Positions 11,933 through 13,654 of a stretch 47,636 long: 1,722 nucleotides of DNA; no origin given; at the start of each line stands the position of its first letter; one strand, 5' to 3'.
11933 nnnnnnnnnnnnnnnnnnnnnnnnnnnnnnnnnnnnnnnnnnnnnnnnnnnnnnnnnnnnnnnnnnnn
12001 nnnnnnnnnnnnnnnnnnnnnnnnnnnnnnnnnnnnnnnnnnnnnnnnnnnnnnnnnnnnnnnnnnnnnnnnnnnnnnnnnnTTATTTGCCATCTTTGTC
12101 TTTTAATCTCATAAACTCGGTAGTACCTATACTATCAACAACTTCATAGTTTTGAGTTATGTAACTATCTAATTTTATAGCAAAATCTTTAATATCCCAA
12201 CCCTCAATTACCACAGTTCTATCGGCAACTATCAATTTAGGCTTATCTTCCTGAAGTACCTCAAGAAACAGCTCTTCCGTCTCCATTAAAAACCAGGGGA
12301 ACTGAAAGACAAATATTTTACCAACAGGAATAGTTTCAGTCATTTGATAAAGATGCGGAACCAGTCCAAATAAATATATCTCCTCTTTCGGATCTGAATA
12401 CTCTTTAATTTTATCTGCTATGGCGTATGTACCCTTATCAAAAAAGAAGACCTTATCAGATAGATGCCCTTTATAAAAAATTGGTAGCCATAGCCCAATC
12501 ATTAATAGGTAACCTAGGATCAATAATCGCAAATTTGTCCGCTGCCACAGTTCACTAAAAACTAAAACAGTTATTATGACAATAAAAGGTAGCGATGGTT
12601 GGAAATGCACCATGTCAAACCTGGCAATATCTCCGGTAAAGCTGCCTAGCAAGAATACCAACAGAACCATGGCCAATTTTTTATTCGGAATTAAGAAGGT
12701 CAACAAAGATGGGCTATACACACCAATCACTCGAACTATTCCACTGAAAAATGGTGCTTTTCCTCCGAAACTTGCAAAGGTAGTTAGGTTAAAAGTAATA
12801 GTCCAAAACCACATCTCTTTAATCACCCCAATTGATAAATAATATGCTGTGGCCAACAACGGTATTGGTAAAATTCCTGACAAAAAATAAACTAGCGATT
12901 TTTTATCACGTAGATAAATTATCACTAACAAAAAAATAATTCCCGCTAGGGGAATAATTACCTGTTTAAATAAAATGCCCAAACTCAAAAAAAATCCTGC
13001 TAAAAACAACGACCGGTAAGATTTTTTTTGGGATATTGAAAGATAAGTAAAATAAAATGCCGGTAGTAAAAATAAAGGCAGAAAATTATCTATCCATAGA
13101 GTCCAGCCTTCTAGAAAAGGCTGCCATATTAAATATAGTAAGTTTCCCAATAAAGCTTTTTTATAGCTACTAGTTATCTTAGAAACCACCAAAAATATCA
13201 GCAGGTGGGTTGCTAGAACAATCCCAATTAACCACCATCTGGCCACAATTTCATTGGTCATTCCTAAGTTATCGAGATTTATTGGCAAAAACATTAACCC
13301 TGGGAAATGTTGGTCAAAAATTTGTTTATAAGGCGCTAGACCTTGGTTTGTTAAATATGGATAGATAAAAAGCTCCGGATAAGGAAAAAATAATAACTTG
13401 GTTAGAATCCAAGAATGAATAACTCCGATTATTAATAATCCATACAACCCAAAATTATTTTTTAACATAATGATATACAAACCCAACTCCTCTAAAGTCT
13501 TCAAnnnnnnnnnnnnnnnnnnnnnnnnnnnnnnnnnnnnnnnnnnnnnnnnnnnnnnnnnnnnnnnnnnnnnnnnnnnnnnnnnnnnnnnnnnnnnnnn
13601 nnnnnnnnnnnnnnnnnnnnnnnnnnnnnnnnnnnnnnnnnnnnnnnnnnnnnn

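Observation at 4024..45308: Seven large polytopic membrane proteins with GT-C-like architecture in one locus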

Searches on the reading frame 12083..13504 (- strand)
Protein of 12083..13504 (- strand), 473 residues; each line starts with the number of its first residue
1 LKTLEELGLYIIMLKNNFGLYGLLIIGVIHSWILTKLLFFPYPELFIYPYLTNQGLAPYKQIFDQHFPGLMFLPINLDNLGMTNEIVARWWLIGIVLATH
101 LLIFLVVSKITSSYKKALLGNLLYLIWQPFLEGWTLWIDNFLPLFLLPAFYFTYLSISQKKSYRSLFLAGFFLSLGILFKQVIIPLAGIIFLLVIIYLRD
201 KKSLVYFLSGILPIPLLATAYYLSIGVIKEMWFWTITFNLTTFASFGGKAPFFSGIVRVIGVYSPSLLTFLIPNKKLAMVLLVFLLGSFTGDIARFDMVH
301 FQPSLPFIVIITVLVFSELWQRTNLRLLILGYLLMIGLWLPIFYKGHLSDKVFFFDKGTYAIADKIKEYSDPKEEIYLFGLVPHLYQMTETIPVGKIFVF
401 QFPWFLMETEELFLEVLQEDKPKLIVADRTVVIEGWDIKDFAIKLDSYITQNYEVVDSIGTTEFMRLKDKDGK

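Call 3: search_protein_families(library=pfam, proteins=[window:12083-13504:-], max_evalue=0.1)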
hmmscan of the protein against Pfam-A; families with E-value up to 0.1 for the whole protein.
window:12083-13504:- (473 aa): 0 families

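Call 4: search_protein_families(library=ncbifam, proteins=[window:12083-13504:-], max_evalue=0.1)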
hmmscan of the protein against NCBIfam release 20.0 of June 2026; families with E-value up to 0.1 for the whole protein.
window:12083-13504:- (473 aa): 1 family
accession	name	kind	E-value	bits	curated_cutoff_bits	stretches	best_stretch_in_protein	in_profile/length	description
TIGR03937.1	PgaC_IcaA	equivalog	0.039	12.9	422.3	1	77-131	320-374/407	poly-beta-1,6-N-acetyl-D-glucosamine synthase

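Call 11: find_homologous_proteins(query=window:12083-13504:-, max_evalue=0.001)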
Query window:12083-13504:- (473 aa): 485 proteins with E <= 0.001 among 8000 candidates; the best 120 are listed.
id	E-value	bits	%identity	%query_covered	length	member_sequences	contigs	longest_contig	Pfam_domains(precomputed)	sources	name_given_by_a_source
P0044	0.0e+0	1037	100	100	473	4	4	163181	-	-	-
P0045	1.7e-232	791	74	97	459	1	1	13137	-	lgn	-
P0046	3.3e-232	790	75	97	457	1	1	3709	PF02366.25,PF13231.13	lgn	-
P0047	7.0e-177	607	63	93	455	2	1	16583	PF13231.13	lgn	-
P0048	8.2e-175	601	60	93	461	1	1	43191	-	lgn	-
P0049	3.8e-172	592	59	95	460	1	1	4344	-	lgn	-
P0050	1.0e-171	590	59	94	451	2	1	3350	-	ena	-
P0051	2.9e-166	572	58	95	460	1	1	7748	PF13231.13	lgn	-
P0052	8.4e-166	571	58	94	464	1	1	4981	-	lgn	-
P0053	4.2e-165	569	58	95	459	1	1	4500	-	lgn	-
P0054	2.9e-164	566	58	96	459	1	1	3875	PF13231.13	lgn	-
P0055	6.6e-162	558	58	94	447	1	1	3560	PF13231.13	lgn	-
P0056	1.5e-161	557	58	97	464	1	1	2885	PF13231.13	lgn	-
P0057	2.4e-161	556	58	95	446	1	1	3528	-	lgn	-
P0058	3.6e-161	556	57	96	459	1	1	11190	PF13231.13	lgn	-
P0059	4.0e-161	555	54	93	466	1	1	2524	PF13231.13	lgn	-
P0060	4.3e-161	555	57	96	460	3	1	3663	PF13231.13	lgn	-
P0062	6.4e-160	551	57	96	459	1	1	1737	PF13231.13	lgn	-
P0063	9.3e-160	551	56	93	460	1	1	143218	PF13231.13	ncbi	-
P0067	1.0e-157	544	56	96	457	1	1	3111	PF13231.13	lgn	-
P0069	6.6e-155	535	55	97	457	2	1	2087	PF13231.13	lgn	-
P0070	7.5e-154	531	58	92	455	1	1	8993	PF13231.13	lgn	-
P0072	7.6e-152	525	54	96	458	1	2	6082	PF13231.13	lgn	-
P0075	5.2e-151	522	53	93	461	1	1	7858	PF13231.13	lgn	-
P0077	1.5e-150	521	52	96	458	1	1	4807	PF13231.13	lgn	-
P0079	3.5e-150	519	56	91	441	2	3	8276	PF13231.13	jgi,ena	-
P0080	8.2e-150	518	54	94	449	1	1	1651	PF13231.13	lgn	-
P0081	1.0e-149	518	54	93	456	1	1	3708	PF13231.13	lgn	-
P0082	1.9e-149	517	53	92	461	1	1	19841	PF13231.13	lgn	-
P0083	2.4e-149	517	54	94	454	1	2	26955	PF13231.13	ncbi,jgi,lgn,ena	-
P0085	3.7e-149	516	54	94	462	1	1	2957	PF13231.13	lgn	-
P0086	1.8e-148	514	52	93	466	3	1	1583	PF13231.13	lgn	-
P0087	2.2e-148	513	56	89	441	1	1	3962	PF13231.13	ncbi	-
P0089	5.9e-146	505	50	93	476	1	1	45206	PF13231.13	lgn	-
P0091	3.6e-145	503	51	96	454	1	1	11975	PF13231.13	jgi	jgi:hypothetical protein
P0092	4.3e-145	503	52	95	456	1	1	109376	PF13231.13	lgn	-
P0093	4.5e-145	503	52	93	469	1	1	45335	PF13231.13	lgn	-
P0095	8.1e-145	502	51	90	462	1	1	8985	PF13231.13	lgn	-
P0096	3.0e-144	500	53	95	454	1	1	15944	PF13231.13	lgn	-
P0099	4.0e-144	499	50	95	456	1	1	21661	PF13231.13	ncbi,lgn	-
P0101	8.1e-144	498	55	92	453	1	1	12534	PF13231.13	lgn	-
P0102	1.0e-143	498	51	95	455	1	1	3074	PF13231.13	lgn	-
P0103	1.8e-143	497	54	91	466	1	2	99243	PF13231.13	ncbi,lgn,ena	-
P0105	4.4e-143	496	49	97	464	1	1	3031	PF13231.13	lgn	-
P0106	5.5e-143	496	52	94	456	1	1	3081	PF13231.13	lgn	-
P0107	1.7e-142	494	53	93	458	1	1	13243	PF13231.13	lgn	-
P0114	3.4e-141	490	51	95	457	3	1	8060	PF13231.13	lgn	-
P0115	3.5e-141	490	55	94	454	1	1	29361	PF13231.13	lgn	-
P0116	4.2e-141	489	55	94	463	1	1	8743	PF13231.13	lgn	-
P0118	6.1e-141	489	53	94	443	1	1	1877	PF13231.13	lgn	-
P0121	1.8e-140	487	55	98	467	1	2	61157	PF13231.13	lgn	-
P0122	2.6e-140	487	50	96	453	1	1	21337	PF13231.13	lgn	-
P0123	3.3e-140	486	50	94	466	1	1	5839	PF13231.13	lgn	-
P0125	3.8e-140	486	53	93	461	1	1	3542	PF13231.13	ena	-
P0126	4.6e-140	486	52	93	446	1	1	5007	PF13231.13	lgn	-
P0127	5.0e-140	486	52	96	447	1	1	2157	PF13231.13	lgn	-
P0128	5.7e-140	486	50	97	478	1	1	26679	PF13231.13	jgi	jgi:hypothetical protein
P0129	1.3e-139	484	53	95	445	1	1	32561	PF13231.13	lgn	-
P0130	1.4e-139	484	49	97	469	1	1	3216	PF13231.13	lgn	-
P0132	1.7e-139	484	53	92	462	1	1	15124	PF13231.13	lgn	-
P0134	2.5e-139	484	49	95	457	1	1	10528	PF13231.13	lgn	-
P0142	3.2e-138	480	51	95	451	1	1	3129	PF13231.13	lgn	-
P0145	6.1e-138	479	52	96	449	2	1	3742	PF13231.13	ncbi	-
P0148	1.0e-137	478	53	94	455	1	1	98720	PF13231.13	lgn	-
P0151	2.0e-137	477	53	97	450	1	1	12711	PF13231.13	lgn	-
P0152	2.0e-137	477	49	92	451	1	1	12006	PF13231.13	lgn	-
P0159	1.1e-136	475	52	96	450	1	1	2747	PF13231.13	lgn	-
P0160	1.1e-136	475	50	92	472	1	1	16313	PF13231.13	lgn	-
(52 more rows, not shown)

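Call 39: find_encoding_contigs(protein=P0044, flank=1000, max_places=4)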
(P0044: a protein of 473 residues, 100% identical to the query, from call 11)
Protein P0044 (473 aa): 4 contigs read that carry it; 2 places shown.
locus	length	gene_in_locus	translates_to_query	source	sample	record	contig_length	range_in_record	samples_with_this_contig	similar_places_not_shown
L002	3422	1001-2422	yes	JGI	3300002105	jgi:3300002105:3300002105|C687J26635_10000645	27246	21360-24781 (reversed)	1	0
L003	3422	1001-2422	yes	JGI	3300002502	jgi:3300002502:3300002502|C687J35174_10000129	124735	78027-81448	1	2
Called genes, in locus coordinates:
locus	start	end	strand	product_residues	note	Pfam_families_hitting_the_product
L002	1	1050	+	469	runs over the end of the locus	PF13231:PMT_2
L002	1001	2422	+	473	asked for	-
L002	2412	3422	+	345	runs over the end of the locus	-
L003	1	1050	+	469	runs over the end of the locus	PF13231:PMT_2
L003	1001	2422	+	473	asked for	-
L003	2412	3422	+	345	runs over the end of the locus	PF13439:Glyco_transf_4, PF00534:Glycos_transf_1, PF13692:Glyco_trans_1_4, PF20706:GT4-conflict, PF13524:Glyco_trans_1_2 (weak)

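Call 46: search_solved_structures(query=A3, max_evalue=1)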
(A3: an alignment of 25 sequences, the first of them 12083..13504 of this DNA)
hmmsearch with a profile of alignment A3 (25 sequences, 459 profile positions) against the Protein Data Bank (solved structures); distinct sequences matched with E-value up to 1: 0.

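Call 47: search_protein_families(library=pfam, alignment_id=A3, max_evalue=0.001)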
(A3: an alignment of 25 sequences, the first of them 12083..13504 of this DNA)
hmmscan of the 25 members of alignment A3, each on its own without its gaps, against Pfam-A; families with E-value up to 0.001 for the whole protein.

A. member 1, window:12083-13504:- (473 aa): 0 families

B. families by the number of members that match (of 25 scanned): 1 family
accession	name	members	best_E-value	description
PF13231.12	PMT_2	19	1.6e-12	Dolichyl-phosphate-mannose-protein mannosyltransferase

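Call 56: predict_structure(alignment_id=A3)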
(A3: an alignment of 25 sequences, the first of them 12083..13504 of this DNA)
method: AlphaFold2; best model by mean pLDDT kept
length: 473 residues; sequences in the alignment: 25
mean_pLDDT: 91.0   pTM: 0.90
mean pLDDT of the five models: 91.0, 89.0, 88.1, 87.6, 83.0
residues with pLDDT >= 90: 337; 70-90: 111; 50-70: 22; < 50: 3
segments of 3 or more residues with pLDDT < 50: none
pLDDT, mean of each block of 10 residues (from residue 1): 67 72 97 95 91 92 77 85 93 98 98 97 96 90 97 93 95 93 93 96 97 93 92 88 84 88 97 98 92 72 96 98 94 95 91 91 97 95 94 93 85 90 95 84 91 96 92 42
secondary structure, 60 per line:
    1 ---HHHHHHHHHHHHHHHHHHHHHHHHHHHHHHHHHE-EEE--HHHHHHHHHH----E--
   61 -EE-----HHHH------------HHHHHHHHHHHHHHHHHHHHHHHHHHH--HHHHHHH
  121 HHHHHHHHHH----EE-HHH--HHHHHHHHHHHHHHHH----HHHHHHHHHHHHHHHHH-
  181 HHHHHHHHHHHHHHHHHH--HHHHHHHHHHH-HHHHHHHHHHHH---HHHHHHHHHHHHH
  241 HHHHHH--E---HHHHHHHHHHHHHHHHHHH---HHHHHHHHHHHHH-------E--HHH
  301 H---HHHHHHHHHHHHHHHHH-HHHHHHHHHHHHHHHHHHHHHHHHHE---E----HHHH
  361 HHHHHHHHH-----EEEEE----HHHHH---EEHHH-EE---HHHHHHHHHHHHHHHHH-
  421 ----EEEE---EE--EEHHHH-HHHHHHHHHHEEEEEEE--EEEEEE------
elements in order: H4-36 E39-41 H44-53 H69-72 H85-111 H114-130 H143-158 H163-179 H181-198 H201-211 H213-224 H228-246 H253-271 H275-287 H298-301 H305-321 H323-347 H357-369 E375-379 H384-388 H403-419 E425-428 H438-441 H443-452 E453-459 E462-467

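Call 58: fold_search(model_id=the predicted structure, library=pdb)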
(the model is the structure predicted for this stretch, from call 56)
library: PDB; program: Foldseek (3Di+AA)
matches with E <= 10: 238; with E <= 0.001: 13
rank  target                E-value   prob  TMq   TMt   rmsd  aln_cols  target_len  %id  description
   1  7oci_F                5.8e-06  1.00  0.61  0.48  10.2       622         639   10  Cryo-EM structure of yeast Ost6p containing oligosaccharyltransferase complex (released 2022-02-16)
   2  7zlh_A                6.6e-06  1.00  0.54  0.42  11.0       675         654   11  Cryo-EM structure of C-mannosyltransferase CeDPY19, in apo state, bound to CMT2-Fab and anti-Fab nanobody (released 2023-01-11)
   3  7zli_A                1.1e-05  1.00  0.49  0.37  10.6       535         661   10  Cryo-EM structure of C-mannosyltransferase CeDPY19, in complex with Dol25-P-Man and bound to CMT2-Fab and anti-Fab nan (released 2023-01-11)
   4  7zlg_A                3.0e-05  1.00  0.50  0.38  10.8       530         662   12  Cryo-EM structure of C-mannosyltransferase CeDPY19, in complex with acceptor peptide and bound to CMT2-Fab and anti-Fa (released 2023-01-11)
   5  5f15                  4.1e-05  1.00  0.62  0.55  10.0       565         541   12  Crystal Structure of ArnT from Cupriavidus metallidurans bound to Undecaprenyl phosphate (released 2016-02-17)
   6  8agc_A                1.1e-04  1.00  0.59  0.42   9.3       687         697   10  Structure of yeast oligosaccharylransferase complex with lipid-linked oligosaccharide and non-acceptor peptide bound (released 2022-12-07)
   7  5ezm                  1.2e-04  1.00  0.54  0.49  10.9       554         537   12  Crystal Structure of ArnT from Cupriavidus metallidurans in the apo state (released 2016-02-17)
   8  3waj                  1.4e-04  1.00  0.48  0.31  13.2       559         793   13  Crystal structure of the Archaeoglobus fulgidus oligosaccharyltransferase (O29867_ARCFU) complex with Zn and sulfate (released 2013-10-30)
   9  7e9s_A                1.9e-04  1.00  0.54  0.33  13.7       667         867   13  Archaeal oligosaccharyltransferase AglB from Archaeoglobus fulgidus in complex with an inhibitory peptide and a dolich (released 2021-09-08)
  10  6s7o_A                2.4e-04  1.00  0.61  0.47  10.0       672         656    9  Cryo-EM structure of human oligosaccharyltransferase complex OST-A (released 2019-12-18)
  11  5ogl_A                3.0e-04  1.00  0.54  0.39  10.6       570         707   13  Structure of bacterial oligosaccharyltransferase PglB in complex with an acceptor peptide and an lipid-linked oligosac (released 2017-10-25)
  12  6gxc_A                3.1e-04  1.00  0.55  0.39   8.1       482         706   12  Bacterial oligosaccharyltransferase PglB in complex with an inhibitory peptide and a reactive lipid-linked oligosaccha (released 2018-11-14)
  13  9n9j_I                6.6e-04  1.00  0.60  0.43   9.9       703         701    8  Structure of a GRP94 folding intermediate engaged with a CCDC134- and FKBP11-bound secretory translocon (released 2025-11-19)
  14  8b6l_I                1.5e-03  1.00  0.62  0.46   8.5       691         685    9  Subtomogram average of the human Sec61-TRAP-OSTA-translocon (released 2022-12-07)
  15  9s6t_A                5.9e-03  1.00  0.50  0.50   9.0       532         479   14  Ternary cryo-EM structure of chicken ALG12 with Dol25-PP-GlcNAc2Man7, Dol25-P-Man, and Fab (released 2026-03-18)
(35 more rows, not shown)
